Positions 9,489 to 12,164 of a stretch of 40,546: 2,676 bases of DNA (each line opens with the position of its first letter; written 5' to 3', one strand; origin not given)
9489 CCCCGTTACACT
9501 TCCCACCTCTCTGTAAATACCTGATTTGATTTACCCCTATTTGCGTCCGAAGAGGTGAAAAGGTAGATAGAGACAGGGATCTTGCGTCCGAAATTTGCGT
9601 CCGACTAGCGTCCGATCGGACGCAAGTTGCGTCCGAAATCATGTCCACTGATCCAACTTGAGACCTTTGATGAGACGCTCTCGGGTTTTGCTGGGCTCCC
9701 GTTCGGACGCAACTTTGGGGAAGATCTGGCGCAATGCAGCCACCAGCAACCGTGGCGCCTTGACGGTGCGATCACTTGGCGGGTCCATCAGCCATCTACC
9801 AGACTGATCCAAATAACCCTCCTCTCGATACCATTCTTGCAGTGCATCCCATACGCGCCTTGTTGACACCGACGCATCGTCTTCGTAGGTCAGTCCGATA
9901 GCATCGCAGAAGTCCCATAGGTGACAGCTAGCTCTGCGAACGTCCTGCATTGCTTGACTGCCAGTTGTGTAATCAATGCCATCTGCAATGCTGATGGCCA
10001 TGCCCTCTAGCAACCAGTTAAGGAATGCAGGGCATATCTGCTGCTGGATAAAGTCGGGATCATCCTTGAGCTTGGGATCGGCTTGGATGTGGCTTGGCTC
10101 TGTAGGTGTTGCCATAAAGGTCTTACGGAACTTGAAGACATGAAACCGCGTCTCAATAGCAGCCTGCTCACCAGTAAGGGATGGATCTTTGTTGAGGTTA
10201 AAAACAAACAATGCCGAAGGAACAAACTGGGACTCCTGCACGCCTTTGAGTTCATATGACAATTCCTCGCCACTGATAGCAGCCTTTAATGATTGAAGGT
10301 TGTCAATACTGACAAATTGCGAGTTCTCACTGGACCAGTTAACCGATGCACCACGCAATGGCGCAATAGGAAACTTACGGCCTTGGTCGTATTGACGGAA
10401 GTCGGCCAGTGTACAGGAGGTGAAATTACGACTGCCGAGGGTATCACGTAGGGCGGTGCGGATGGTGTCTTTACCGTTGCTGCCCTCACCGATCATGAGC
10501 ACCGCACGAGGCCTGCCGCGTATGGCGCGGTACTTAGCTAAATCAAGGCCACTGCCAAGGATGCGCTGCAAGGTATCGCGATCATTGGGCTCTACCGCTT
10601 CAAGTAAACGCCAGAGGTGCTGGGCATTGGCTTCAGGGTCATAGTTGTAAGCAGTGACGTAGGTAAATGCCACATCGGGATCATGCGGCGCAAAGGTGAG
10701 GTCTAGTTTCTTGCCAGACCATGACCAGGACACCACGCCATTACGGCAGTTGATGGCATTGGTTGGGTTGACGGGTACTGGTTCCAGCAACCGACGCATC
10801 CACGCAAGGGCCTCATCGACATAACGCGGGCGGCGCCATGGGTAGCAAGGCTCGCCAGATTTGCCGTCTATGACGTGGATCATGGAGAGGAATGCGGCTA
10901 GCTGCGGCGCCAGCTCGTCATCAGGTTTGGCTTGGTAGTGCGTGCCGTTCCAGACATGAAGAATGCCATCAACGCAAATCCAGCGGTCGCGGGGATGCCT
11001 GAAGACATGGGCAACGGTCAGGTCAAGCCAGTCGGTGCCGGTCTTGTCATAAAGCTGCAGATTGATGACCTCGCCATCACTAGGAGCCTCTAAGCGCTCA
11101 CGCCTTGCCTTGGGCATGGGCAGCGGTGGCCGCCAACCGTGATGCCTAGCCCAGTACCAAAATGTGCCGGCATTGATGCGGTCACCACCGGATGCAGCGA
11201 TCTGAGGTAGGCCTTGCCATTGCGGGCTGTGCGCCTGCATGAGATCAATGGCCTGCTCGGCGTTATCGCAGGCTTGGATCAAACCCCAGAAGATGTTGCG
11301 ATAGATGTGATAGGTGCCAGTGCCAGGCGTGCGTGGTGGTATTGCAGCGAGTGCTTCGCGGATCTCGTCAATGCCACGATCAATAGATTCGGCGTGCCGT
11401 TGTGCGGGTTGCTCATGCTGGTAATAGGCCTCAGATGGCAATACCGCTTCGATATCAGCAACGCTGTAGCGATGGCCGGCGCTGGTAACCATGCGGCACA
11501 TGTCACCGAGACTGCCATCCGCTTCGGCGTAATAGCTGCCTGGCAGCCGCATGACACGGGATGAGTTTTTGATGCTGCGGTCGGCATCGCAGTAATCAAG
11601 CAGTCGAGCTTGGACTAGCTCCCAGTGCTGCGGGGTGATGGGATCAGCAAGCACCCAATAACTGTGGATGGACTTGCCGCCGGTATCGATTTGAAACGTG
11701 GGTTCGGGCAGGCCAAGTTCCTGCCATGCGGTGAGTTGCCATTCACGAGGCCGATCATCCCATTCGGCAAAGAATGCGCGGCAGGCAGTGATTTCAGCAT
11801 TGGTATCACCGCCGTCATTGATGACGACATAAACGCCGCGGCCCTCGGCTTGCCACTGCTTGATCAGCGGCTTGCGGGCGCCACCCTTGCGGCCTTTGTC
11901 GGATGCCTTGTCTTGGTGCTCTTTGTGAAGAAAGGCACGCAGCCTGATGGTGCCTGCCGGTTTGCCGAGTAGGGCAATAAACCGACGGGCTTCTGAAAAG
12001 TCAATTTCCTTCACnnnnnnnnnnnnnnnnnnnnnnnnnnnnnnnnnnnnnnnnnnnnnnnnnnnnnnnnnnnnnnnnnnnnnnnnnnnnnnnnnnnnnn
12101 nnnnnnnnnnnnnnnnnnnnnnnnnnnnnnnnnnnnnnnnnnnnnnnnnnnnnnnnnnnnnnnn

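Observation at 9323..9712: Twelve-copy iteron array (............) in two opposed clusters flanking a C8/AT-rich spacer, immediately 3' of the primase-helicase gene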

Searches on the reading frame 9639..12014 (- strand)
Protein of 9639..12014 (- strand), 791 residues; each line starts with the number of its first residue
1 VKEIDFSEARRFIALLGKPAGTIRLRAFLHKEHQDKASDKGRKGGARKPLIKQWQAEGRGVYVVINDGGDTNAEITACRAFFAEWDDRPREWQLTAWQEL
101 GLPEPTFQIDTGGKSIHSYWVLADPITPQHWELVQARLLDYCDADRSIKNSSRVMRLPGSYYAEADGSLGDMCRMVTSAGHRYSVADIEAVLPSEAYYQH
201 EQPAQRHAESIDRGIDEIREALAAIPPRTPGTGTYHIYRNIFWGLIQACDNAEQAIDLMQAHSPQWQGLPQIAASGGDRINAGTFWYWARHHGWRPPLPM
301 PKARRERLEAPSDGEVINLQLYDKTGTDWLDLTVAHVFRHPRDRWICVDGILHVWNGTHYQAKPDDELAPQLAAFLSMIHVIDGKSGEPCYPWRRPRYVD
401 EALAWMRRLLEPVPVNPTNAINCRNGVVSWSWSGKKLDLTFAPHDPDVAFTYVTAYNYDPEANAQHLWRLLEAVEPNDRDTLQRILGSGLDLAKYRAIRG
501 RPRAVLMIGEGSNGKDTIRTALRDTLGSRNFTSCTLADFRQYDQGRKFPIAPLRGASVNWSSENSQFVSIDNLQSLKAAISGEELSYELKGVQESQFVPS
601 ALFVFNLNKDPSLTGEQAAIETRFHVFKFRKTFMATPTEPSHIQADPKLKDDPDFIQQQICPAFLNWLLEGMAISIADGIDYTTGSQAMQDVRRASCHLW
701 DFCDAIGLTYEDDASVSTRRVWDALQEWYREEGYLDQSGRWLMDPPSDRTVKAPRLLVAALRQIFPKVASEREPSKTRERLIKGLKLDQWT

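Call 7: search_protein_families(library=pfam, proteins=[window:9639-12014:-], max_evalue=0.01)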
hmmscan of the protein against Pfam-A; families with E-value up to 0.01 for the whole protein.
window:9639-12014:- (791 aa): 2 families
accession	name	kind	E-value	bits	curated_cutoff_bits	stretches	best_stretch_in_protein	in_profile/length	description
PF08706.16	D5_N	-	1.6e-08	35.4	22.4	1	340-471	7-140/145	D5 N terminal like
PF19263.5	DUF5906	-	2.7e-08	34.9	27.6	1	507-614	1-106/114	Family of unknown function (DUF5906)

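Call 8: search_protein_families(library=phrogs, proteins=[window:9639-12014:-], max_evalue=0.001)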
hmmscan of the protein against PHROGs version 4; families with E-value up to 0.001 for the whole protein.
window:9639-12014:- (791 aa): 13 families
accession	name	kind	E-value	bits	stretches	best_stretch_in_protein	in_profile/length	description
phrog_36873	-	DNA, RNA and nucleotide metabolism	1.5e-37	129.9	1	5-190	7-195/1082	DNA helicase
phrog_864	-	DNA, RNA and nucleotide metabolism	8.6e-27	95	1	350-737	229-587/1064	DNA primase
phrog_1829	-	DNA, RNA and nucleotide metabolism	5e-24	85.4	1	417-752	427-739/772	DNA primase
phrog_6088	-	DNA, RNA and nucleotide metabolism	6.9e-24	85.3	1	421-736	433-729/772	DNA primase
phrog_1156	-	DNA, RNA and nucleotide metabolism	4.6e-23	82.7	1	420-734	483-786/855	DNA primase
phrog_2478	-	DNA, RNA and nucleotide metabolism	3.5e-21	76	1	354-736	433-807/854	DNA polymerase/primase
phrog_7601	-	unknown function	3.3e-14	54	1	505-736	23-240/289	-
phrog_3123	-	unknown function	2.3e-06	27.5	1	102-198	104-200/583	-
phrog_10514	-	DNA, RNA and nucleotide metabolism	4e-05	23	1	66-193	66-191/750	DNA primase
phrog_1883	-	DNA, RNA and nucleotide metabolism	4.1e-05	23.1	1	444-686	436-664/756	DNA helicase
phrog_16950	-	DNA, RNA and nucleotide metabolism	0.00014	20.9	1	420-636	481-692/843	DNA primase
phrog_16213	-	DNA, RNA and nucleotide metabolism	0.0006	19.2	1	420-634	315-523/732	DNA primase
phrog_25314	-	unknown function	0.0007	18.9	1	98-192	133-233/1010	-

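Call 13: search_dna_similar(query=window:9639-12014:-, collection=phages, mode=protein, max_rows=30)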
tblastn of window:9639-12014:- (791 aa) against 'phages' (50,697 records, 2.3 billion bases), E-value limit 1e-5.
Records with a match: 173; places in all: 173; records where one place covers at least 80% of the query: 0.
Best place of each record, by identity: <60% 173.
By first word of the organism name: Vibrio 62; Arthrobacter 20; Streptococcus 18; Mycobacterium 13; Microbacterium 12; Streptomyces 11; Listeria 9; Bacteroides 5; Enterococcus 5; Bacteriophage 4; and 10 more.
By host as written in the record: Vibrio lentus 33; - 30; Mycobacterium smegmatis mc2 155 10; Arthrobacter globiformis B-2979 8; Vibrio splendidus 5; Vibrio crassostreae 5; Arthrobacter atrocyaneus NRRL B-2883 5; Streptomyces azureus NRRL B-2655 4; and 49 more.
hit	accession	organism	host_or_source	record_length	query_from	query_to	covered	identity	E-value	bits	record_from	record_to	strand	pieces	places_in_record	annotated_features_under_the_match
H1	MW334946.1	Cyanophage S-2L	-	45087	13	294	36%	39.6%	2e-48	191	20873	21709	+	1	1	DNA primase/polymerase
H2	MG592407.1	Vibrio phage 1.023.O._10N.222.51.B4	Vibrio splendidus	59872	51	531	61%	22.7%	5e-9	66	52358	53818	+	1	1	hypothetical protein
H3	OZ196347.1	Vibrio phage K389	Seawater and oysters mix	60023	51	531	61%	22.4%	5e-9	66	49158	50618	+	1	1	DNA primase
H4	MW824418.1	Vibrio phage 268E42.1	Vibrio crassostreae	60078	51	531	61%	22.4%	5e-9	66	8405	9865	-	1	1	hypothetical protein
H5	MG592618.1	Vibrio phage 1.251.O._10N.261.55.E5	Vibrio lentus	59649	51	531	61%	22.4%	6e-9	66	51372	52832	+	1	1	P-loop containing nucleoside triphosphate hydrolase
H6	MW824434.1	Vibrio phage PS65A.1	Vibrio crassostreae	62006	51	531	61%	22.1%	4e-10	70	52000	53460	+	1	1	hypothetical protein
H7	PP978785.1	Mycobacterium phage Strobilo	Mycobacterium smegmatis mc2 155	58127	310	738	54%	24.4%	9e-10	69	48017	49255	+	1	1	73: DNA primase/helicase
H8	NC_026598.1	Mycobacterium phage Milly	Mycobacterium smegmatis mc2 155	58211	310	738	54%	24.4%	1e-9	69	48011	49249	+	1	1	72: DNA polymerase/primase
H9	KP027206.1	Mycobacterium phage Milly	Mycobacterium smegmatis mc2 155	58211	310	738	54%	24.4%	1e-9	69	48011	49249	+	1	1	72: DNA primase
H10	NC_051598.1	Mycobacterium phage Findley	Mycobacterium smegmatis mc2 155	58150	310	738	54%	24.4%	2e-9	68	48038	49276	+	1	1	72: DNA polymerase/primase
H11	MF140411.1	Mycobacterium phage Findley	Mycobacterium smegmatis mc2 155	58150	310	738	54%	24.4%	2e-9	68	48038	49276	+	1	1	72: DNA primase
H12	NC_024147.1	Mycobacterium phage ZoeJ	Mycobacterium smegmatis mc2 155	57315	310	738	54%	24.4%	4e-9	66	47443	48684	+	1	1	71: DNA polymerase/primase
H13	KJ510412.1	Mycobacterium phage ZoeJ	Mycobacterium smegmatis mc2 155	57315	310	738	54%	24.4%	4e-9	66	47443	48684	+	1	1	71: DNA primase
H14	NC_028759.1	Mycobacterium phage Mufasa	Mycobacterium smegmatis mc2 155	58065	315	707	50%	25.7%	3e-8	64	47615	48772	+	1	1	DNA polymerase/primase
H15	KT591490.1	Mycobacterium phage Mufasa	Mycobacterium smegmatis mc2 155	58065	315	707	50%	25.7%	3e-8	64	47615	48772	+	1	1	DNA primase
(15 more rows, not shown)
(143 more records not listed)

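Call 14: find_related_loci(query=window:9639-12014:-, collection=viral_contigs, flank=4000)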
Query window:9639-12014:- (791 aa) in viral_contigs; peptide patterns used: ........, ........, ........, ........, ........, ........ (x = any residue, [..] = any of these).
76 stretches matched a pattern; 67 encode a relative of the query (tblastn E <= 1e-3); 65 distinct loci.
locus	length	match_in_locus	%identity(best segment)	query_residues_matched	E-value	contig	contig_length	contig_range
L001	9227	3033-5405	92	1-790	0e+0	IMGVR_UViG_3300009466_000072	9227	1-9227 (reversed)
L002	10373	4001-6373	90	1-790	0e+0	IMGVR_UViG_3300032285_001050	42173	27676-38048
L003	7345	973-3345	88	1-791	0e+0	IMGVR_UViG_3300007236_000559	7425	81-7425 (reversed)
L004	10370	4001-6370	88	1-791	0e+0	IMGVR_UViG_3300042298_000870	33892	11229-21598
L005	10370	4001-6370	88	1-791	0e+0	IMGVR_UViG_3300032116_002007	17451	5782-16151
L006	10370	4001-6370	88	1-791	0e+0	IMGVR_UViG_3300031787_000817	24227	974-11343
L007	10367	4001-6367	88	1-790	0e+0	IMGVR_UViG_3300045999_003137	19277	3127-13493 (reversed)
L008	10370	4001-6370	88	1-791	0e+0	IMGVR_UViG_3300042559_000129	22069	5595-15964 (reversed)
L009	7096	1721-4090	87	1-791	0e+0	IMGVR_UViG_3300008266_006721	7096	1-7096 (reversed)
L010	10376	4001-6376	88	1-791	0e+0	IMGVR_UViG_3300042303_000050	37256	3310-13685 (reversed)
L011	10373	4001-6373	88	1-790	0e+0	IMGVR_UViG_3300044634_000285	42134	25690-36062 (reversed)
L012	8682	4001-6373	88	1-790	0e+0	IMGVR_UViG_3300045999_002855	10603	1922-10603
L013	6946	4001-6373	88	1-790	0e+0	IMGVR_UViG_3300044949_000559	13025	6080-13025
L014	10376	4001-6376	88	1-790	0e+0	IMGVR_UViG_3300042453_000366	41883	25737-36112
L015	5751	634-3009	88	1-790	0e+0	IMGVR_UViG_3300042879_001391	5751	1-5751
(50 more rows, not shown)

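Call 23: find_homologous_proteins(query=window:9639-12014:-, max_evalue=1e-10)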
Query window:9639-12014:- (791 aa): 694 proteins with E <= 1e-10 among 8000 candidates; the best 120 are listed.
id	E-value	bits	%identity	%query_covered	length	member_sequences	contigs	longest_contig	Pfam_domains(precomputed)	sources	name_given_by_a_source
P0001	0.0e+0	1717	90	100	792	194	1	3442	PF19263.6,PF08706.17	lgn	-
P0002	0.0e+0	1669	88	100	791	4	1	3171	PF19263.6,PF08706.17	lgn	-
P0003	0.0e+0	1660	88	100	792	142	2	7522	PF19263.6,PF08706.17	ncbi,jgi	jgi:phage/plasmid-associated DNA primase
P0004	0.0e+0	1598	83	100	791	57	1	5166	PF19263.6,PF08706.17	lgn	-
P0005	0.0e+0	1591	84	100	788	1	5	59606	PF19263.6,PF08706.17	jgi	jgi:phage/plasmid-associated DNA primase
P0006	0.0e+0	1547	81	100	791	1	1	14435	PF19263.6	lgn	-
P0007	0.0e+0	1544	82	100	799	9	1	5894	PF19263.6,PF08706.17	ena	-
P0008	0.0e+0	1525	80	100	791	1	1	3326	PF19263.6,PF08706.17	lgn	-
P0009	0.0e+0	1516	80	100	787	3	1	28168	PF19263.6,PF08706.17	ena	-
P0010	0.0e+0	1509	80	100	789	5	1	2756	PF19263.6,PF08706.17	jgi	jgi:putative DNA primase/helicase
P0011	0.0e+0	1499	80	100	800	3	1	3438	PF19263.6,PF08706.17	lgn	-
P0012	0.0e+0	1496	79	100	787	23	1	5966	PF19263.6,PF08706.17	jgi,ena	jgi:hypothetical protein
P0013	0.0e+0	1491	79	100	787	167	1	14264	PF19263.6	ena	-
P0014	0.0e+0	1475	78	100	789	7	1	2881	PF19263.6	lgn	-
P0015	0.0e+0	1473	79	100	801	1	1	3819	PF19263.6,PF08706.17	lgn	-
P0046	0.0e+0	1059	57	99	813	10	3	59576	PF19263.6,PF08706.17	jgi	jgi:phage/plasmid-associated DNA primase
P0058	4.1e-294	996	65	59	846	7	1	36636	PF19263.6,PF08706.17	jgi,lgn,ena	-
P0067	1.0e-232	793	46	98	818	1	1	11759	PF19263.6,PF08706.17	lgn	-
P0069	3.0e-181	623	42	91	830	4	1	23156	PF19263.6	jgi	jgi:putative DNA primase/helicase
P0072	1.3e-157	544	46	66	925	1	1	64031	PF19263.6,PF08707.17,PF09250.17,PF08706.17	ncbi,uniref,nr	ncbi:PriCT-2 domain-containing protein [Synechococcus sp. CS-1332]|uniref:PriCT-2 domain-containing 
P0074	2.2e-135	471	36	54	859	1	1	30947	PF19263.6,PF08706.17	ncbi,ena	-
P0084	1.5e-116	409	58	37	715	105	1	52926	PF05272.18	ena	-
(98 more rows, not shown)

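Call 24: find_encoding_contigs(protein=P0046, flank=3000, max_places=1)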
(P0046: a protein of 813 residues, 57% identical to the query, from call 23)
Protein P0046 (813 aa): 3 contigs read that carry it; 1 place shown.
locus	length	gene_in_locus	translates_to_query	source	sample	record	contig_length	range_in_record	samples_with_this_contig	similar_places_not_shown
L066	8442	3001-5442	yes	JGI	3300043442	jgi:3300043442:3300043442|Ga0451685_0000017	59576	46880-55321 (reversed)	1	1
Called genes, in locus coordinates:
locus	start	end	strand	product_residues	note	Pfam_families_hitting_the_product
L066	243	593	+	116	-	PF13392:HNH_3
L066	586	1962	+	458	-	PF00270:DEAD (weak), PF04851:ResIII, PF00271:Helicase_C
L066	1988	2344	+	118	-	PF08774:VRR_NUC (weak)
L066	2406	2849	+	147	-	-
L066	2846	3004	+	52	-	-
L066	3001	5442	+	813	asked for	PF08706:D5_N (weak), PF19263:DUF5906 (weak)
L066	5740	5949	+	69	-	-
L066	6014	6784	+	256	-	-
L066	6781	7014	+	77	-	PF12844:HTH_19 (weak), PF13560:HTH_31, PF01381:HTH_3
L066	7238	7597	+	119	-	-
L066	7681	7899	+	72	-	-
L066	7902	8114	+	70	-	-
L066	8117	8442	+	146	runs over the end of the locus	-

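Call 25: find_encoding_contigs(protein=P0058, flank=3000, max_places=1)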
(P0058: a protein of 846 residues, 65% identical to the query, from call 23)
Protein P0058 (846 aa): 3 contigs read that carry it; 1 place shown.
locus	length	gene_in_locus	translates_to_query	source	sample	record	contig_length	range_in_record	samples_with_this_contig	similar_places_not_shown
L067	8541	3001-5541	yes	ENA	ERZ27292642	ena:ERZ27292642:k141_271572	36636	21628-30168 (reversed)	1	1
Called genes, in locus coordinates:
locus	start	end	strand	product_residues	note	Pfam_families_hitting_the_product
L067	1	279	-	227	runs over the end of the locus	PF03837:RecT (faint)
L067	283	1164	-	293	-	PF12684:DUF3799, PF12705:PDDEXK_1 (weak)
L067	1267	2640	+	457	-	PF00270:DEAD, PF04851:ResIII, PF13604:AAA_30 (faint), PF00271:Helicase_C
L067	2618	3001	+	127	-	PF08774:VRR_NUC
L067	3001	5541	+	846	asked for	PF08706:D5_N, PF19263:DUF5906 (weak)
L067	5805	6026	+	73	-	-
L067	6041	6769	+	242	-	-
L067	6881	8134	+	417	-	PF02195:ParB_N, PF01555:N6_N4_Mtase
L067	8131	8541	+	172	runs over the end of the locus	PF07278:DUF1441 (weak)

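Call 26: find_encoding_contigs(protein=P0067, flank=3000, max_places=1)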
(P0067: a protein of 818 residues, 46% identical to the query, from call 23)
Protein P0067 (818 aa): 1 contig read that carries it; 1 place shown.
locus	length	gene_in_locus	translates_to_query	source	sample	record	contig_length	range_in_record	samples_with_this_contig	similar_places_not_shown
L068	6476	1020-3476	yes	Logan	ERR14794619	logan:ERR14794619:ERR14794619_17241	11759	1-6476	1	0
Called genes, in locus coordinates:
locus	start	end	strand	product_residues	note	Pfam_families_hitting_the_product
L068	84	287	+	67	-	-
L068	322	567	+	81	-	-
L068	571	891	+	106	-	-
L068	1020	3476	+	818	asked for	PF08706:D5_N (weak), PF19263:DUF5906 (weak)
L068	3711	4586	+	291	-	-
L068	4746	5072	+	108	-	-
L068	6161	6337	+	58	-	-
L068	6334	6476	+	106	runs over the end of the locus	-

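Call 27: find_encoding_contigs(protein=P0069, flank=3000, max_places=1)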
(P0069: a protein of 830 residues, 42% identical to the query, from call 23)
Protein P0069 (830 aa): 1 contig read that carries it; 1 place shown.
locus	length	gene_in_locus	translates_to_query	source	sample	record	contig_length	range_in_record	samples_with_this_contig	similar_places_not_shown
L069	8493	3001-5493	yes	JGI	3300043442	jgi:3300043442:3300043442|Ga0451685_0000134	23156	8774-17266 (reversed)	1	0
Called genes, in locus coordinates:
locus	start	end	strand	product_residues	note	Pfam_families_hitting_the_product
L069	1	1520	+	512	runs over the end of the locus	PF00270:DEAD, PF04851:ResIII, PF00271:Helicase_C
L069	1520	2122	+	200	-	-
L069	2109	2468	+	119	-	PF08774:VRR_NUC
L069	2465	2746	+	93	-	-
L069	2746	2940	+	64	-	-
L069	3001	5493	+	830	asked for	PF19263:DUF5906 (weak)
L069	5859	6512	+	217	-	PF11523:DUF3223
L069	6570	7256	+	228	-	-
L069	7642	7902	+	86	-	-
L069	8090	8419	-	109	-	-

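Call 37: get_annotated_region(hit=H1, flank=4000)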
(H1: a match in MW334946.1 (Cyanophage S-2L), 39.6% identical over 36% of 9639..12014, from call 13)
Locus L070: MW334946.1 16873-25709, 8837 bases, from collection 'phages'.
description: Cyanophage S-2L, complete genome.
organism: Cyanophage S-2L (NCBI taxid 260586)
taxonomy: Viruses; Duplodnaviria; Heunggongvirae; Uroviricota; Caudoviricetes
host: -; source: -; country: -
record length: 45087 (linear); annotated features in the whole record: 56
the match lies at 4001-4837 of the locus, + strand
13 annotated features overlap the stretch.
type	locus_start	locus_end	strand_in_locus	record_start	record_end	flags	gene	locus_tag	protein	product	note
CDS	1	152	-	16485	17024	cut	-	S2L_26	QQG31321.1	putative DNA single-strand annealing protein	putative DNA single-strand annealing protein SSAP uncultured Mediterranean phage uvMED; S2L26; similar to locus BAR26917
CDS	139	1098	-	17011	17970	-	-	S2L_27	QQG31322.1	PD-(D/E)XK nuclease-like domain-containing protein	PD-(D/E)XK nuclease-like domain-containing protein Oligella urethralis; S2L27; similar to locus WP_115117685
CDS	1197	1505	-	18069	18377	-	-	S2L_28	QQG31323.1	hypothetical protein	S2L28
CDS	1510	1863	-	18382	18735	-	-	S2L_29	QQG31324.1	hypothetical protein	S2L29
CDS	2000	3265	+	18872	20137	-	-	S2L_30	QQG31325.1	helicase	Superfamily II DNA or RNA helicase Thiocapsa roseopersicina; S2L30; similar to locus SDX68642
CDS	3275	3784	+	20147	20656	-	-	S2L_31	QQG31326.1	VRR-NUC domain-containing protein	VRR-NUC domain-containing protein Rhodobacteraceae bacterium; S2L31; similar to locus NBR91410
CDS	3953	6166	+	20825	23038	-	-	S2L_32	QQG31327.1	DNA primase/polymerase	bifunctional DNA primase/polymerase uncultured Mediterranean phage uvMED; S2L32/PrimPol; similar to locus BAR22146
CDS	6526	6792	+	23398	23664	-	-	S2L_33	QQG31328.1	hypothetical protein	S2L33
CDS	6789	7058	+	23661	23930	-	-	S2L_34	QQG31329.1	hypothetical protein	S2L34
CDS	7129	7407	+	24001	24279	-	-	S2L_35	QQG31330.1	hypothetical protein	S2L35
CDS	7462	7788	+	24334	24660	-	-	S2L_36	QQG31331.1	hypothetical protein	S2L34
CDS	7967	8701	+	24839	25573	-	-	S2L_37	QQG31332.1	minor structural protein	phage minor structural protein GP20 uncultured Mediterranean phage uvMED; S2L37; similar to locus BAR24106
CDS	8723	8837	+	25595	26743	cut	-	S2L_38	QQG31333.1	capsid protein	phage capsid protein uncultured Mediterranean phage uvMED; S2L38; similar to locus BAR30322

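Call 38: find_encoding_contigs(protein=P0072, flank=4000, max_places=1)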
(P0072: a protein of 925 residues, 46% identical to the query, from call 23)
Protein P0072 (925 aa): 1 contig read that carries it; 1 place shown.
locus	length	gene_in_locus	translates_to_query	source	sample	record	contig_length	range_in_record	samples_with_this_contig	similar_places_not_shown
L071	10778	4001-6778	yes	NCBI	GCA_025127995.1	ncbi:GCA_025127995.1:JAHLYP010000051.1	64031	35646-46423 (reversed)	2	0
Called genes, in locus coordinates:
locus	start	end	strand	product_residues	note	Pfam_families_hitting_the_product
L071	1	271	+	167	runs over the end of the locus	-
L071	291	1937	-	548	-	PF00128:Alpha-amylase, PF09154:Alpha-amy_C_pro (faint)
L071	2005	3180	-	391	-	PF22020:RlmL_1st, PF02926:THUMP, PF01170:UPF0020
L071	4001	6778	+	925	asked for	PF09250:Prim-Pol, PF08707:PriCT_2, PF08706:D5_N, PF19263:DUF5906 (weak)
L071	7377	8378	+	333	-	PF00571:CBS (faint)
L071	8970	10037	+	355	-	PF13588:HSDR_N_2, PF04313:HSDR_N (weak)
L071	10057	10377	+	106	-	-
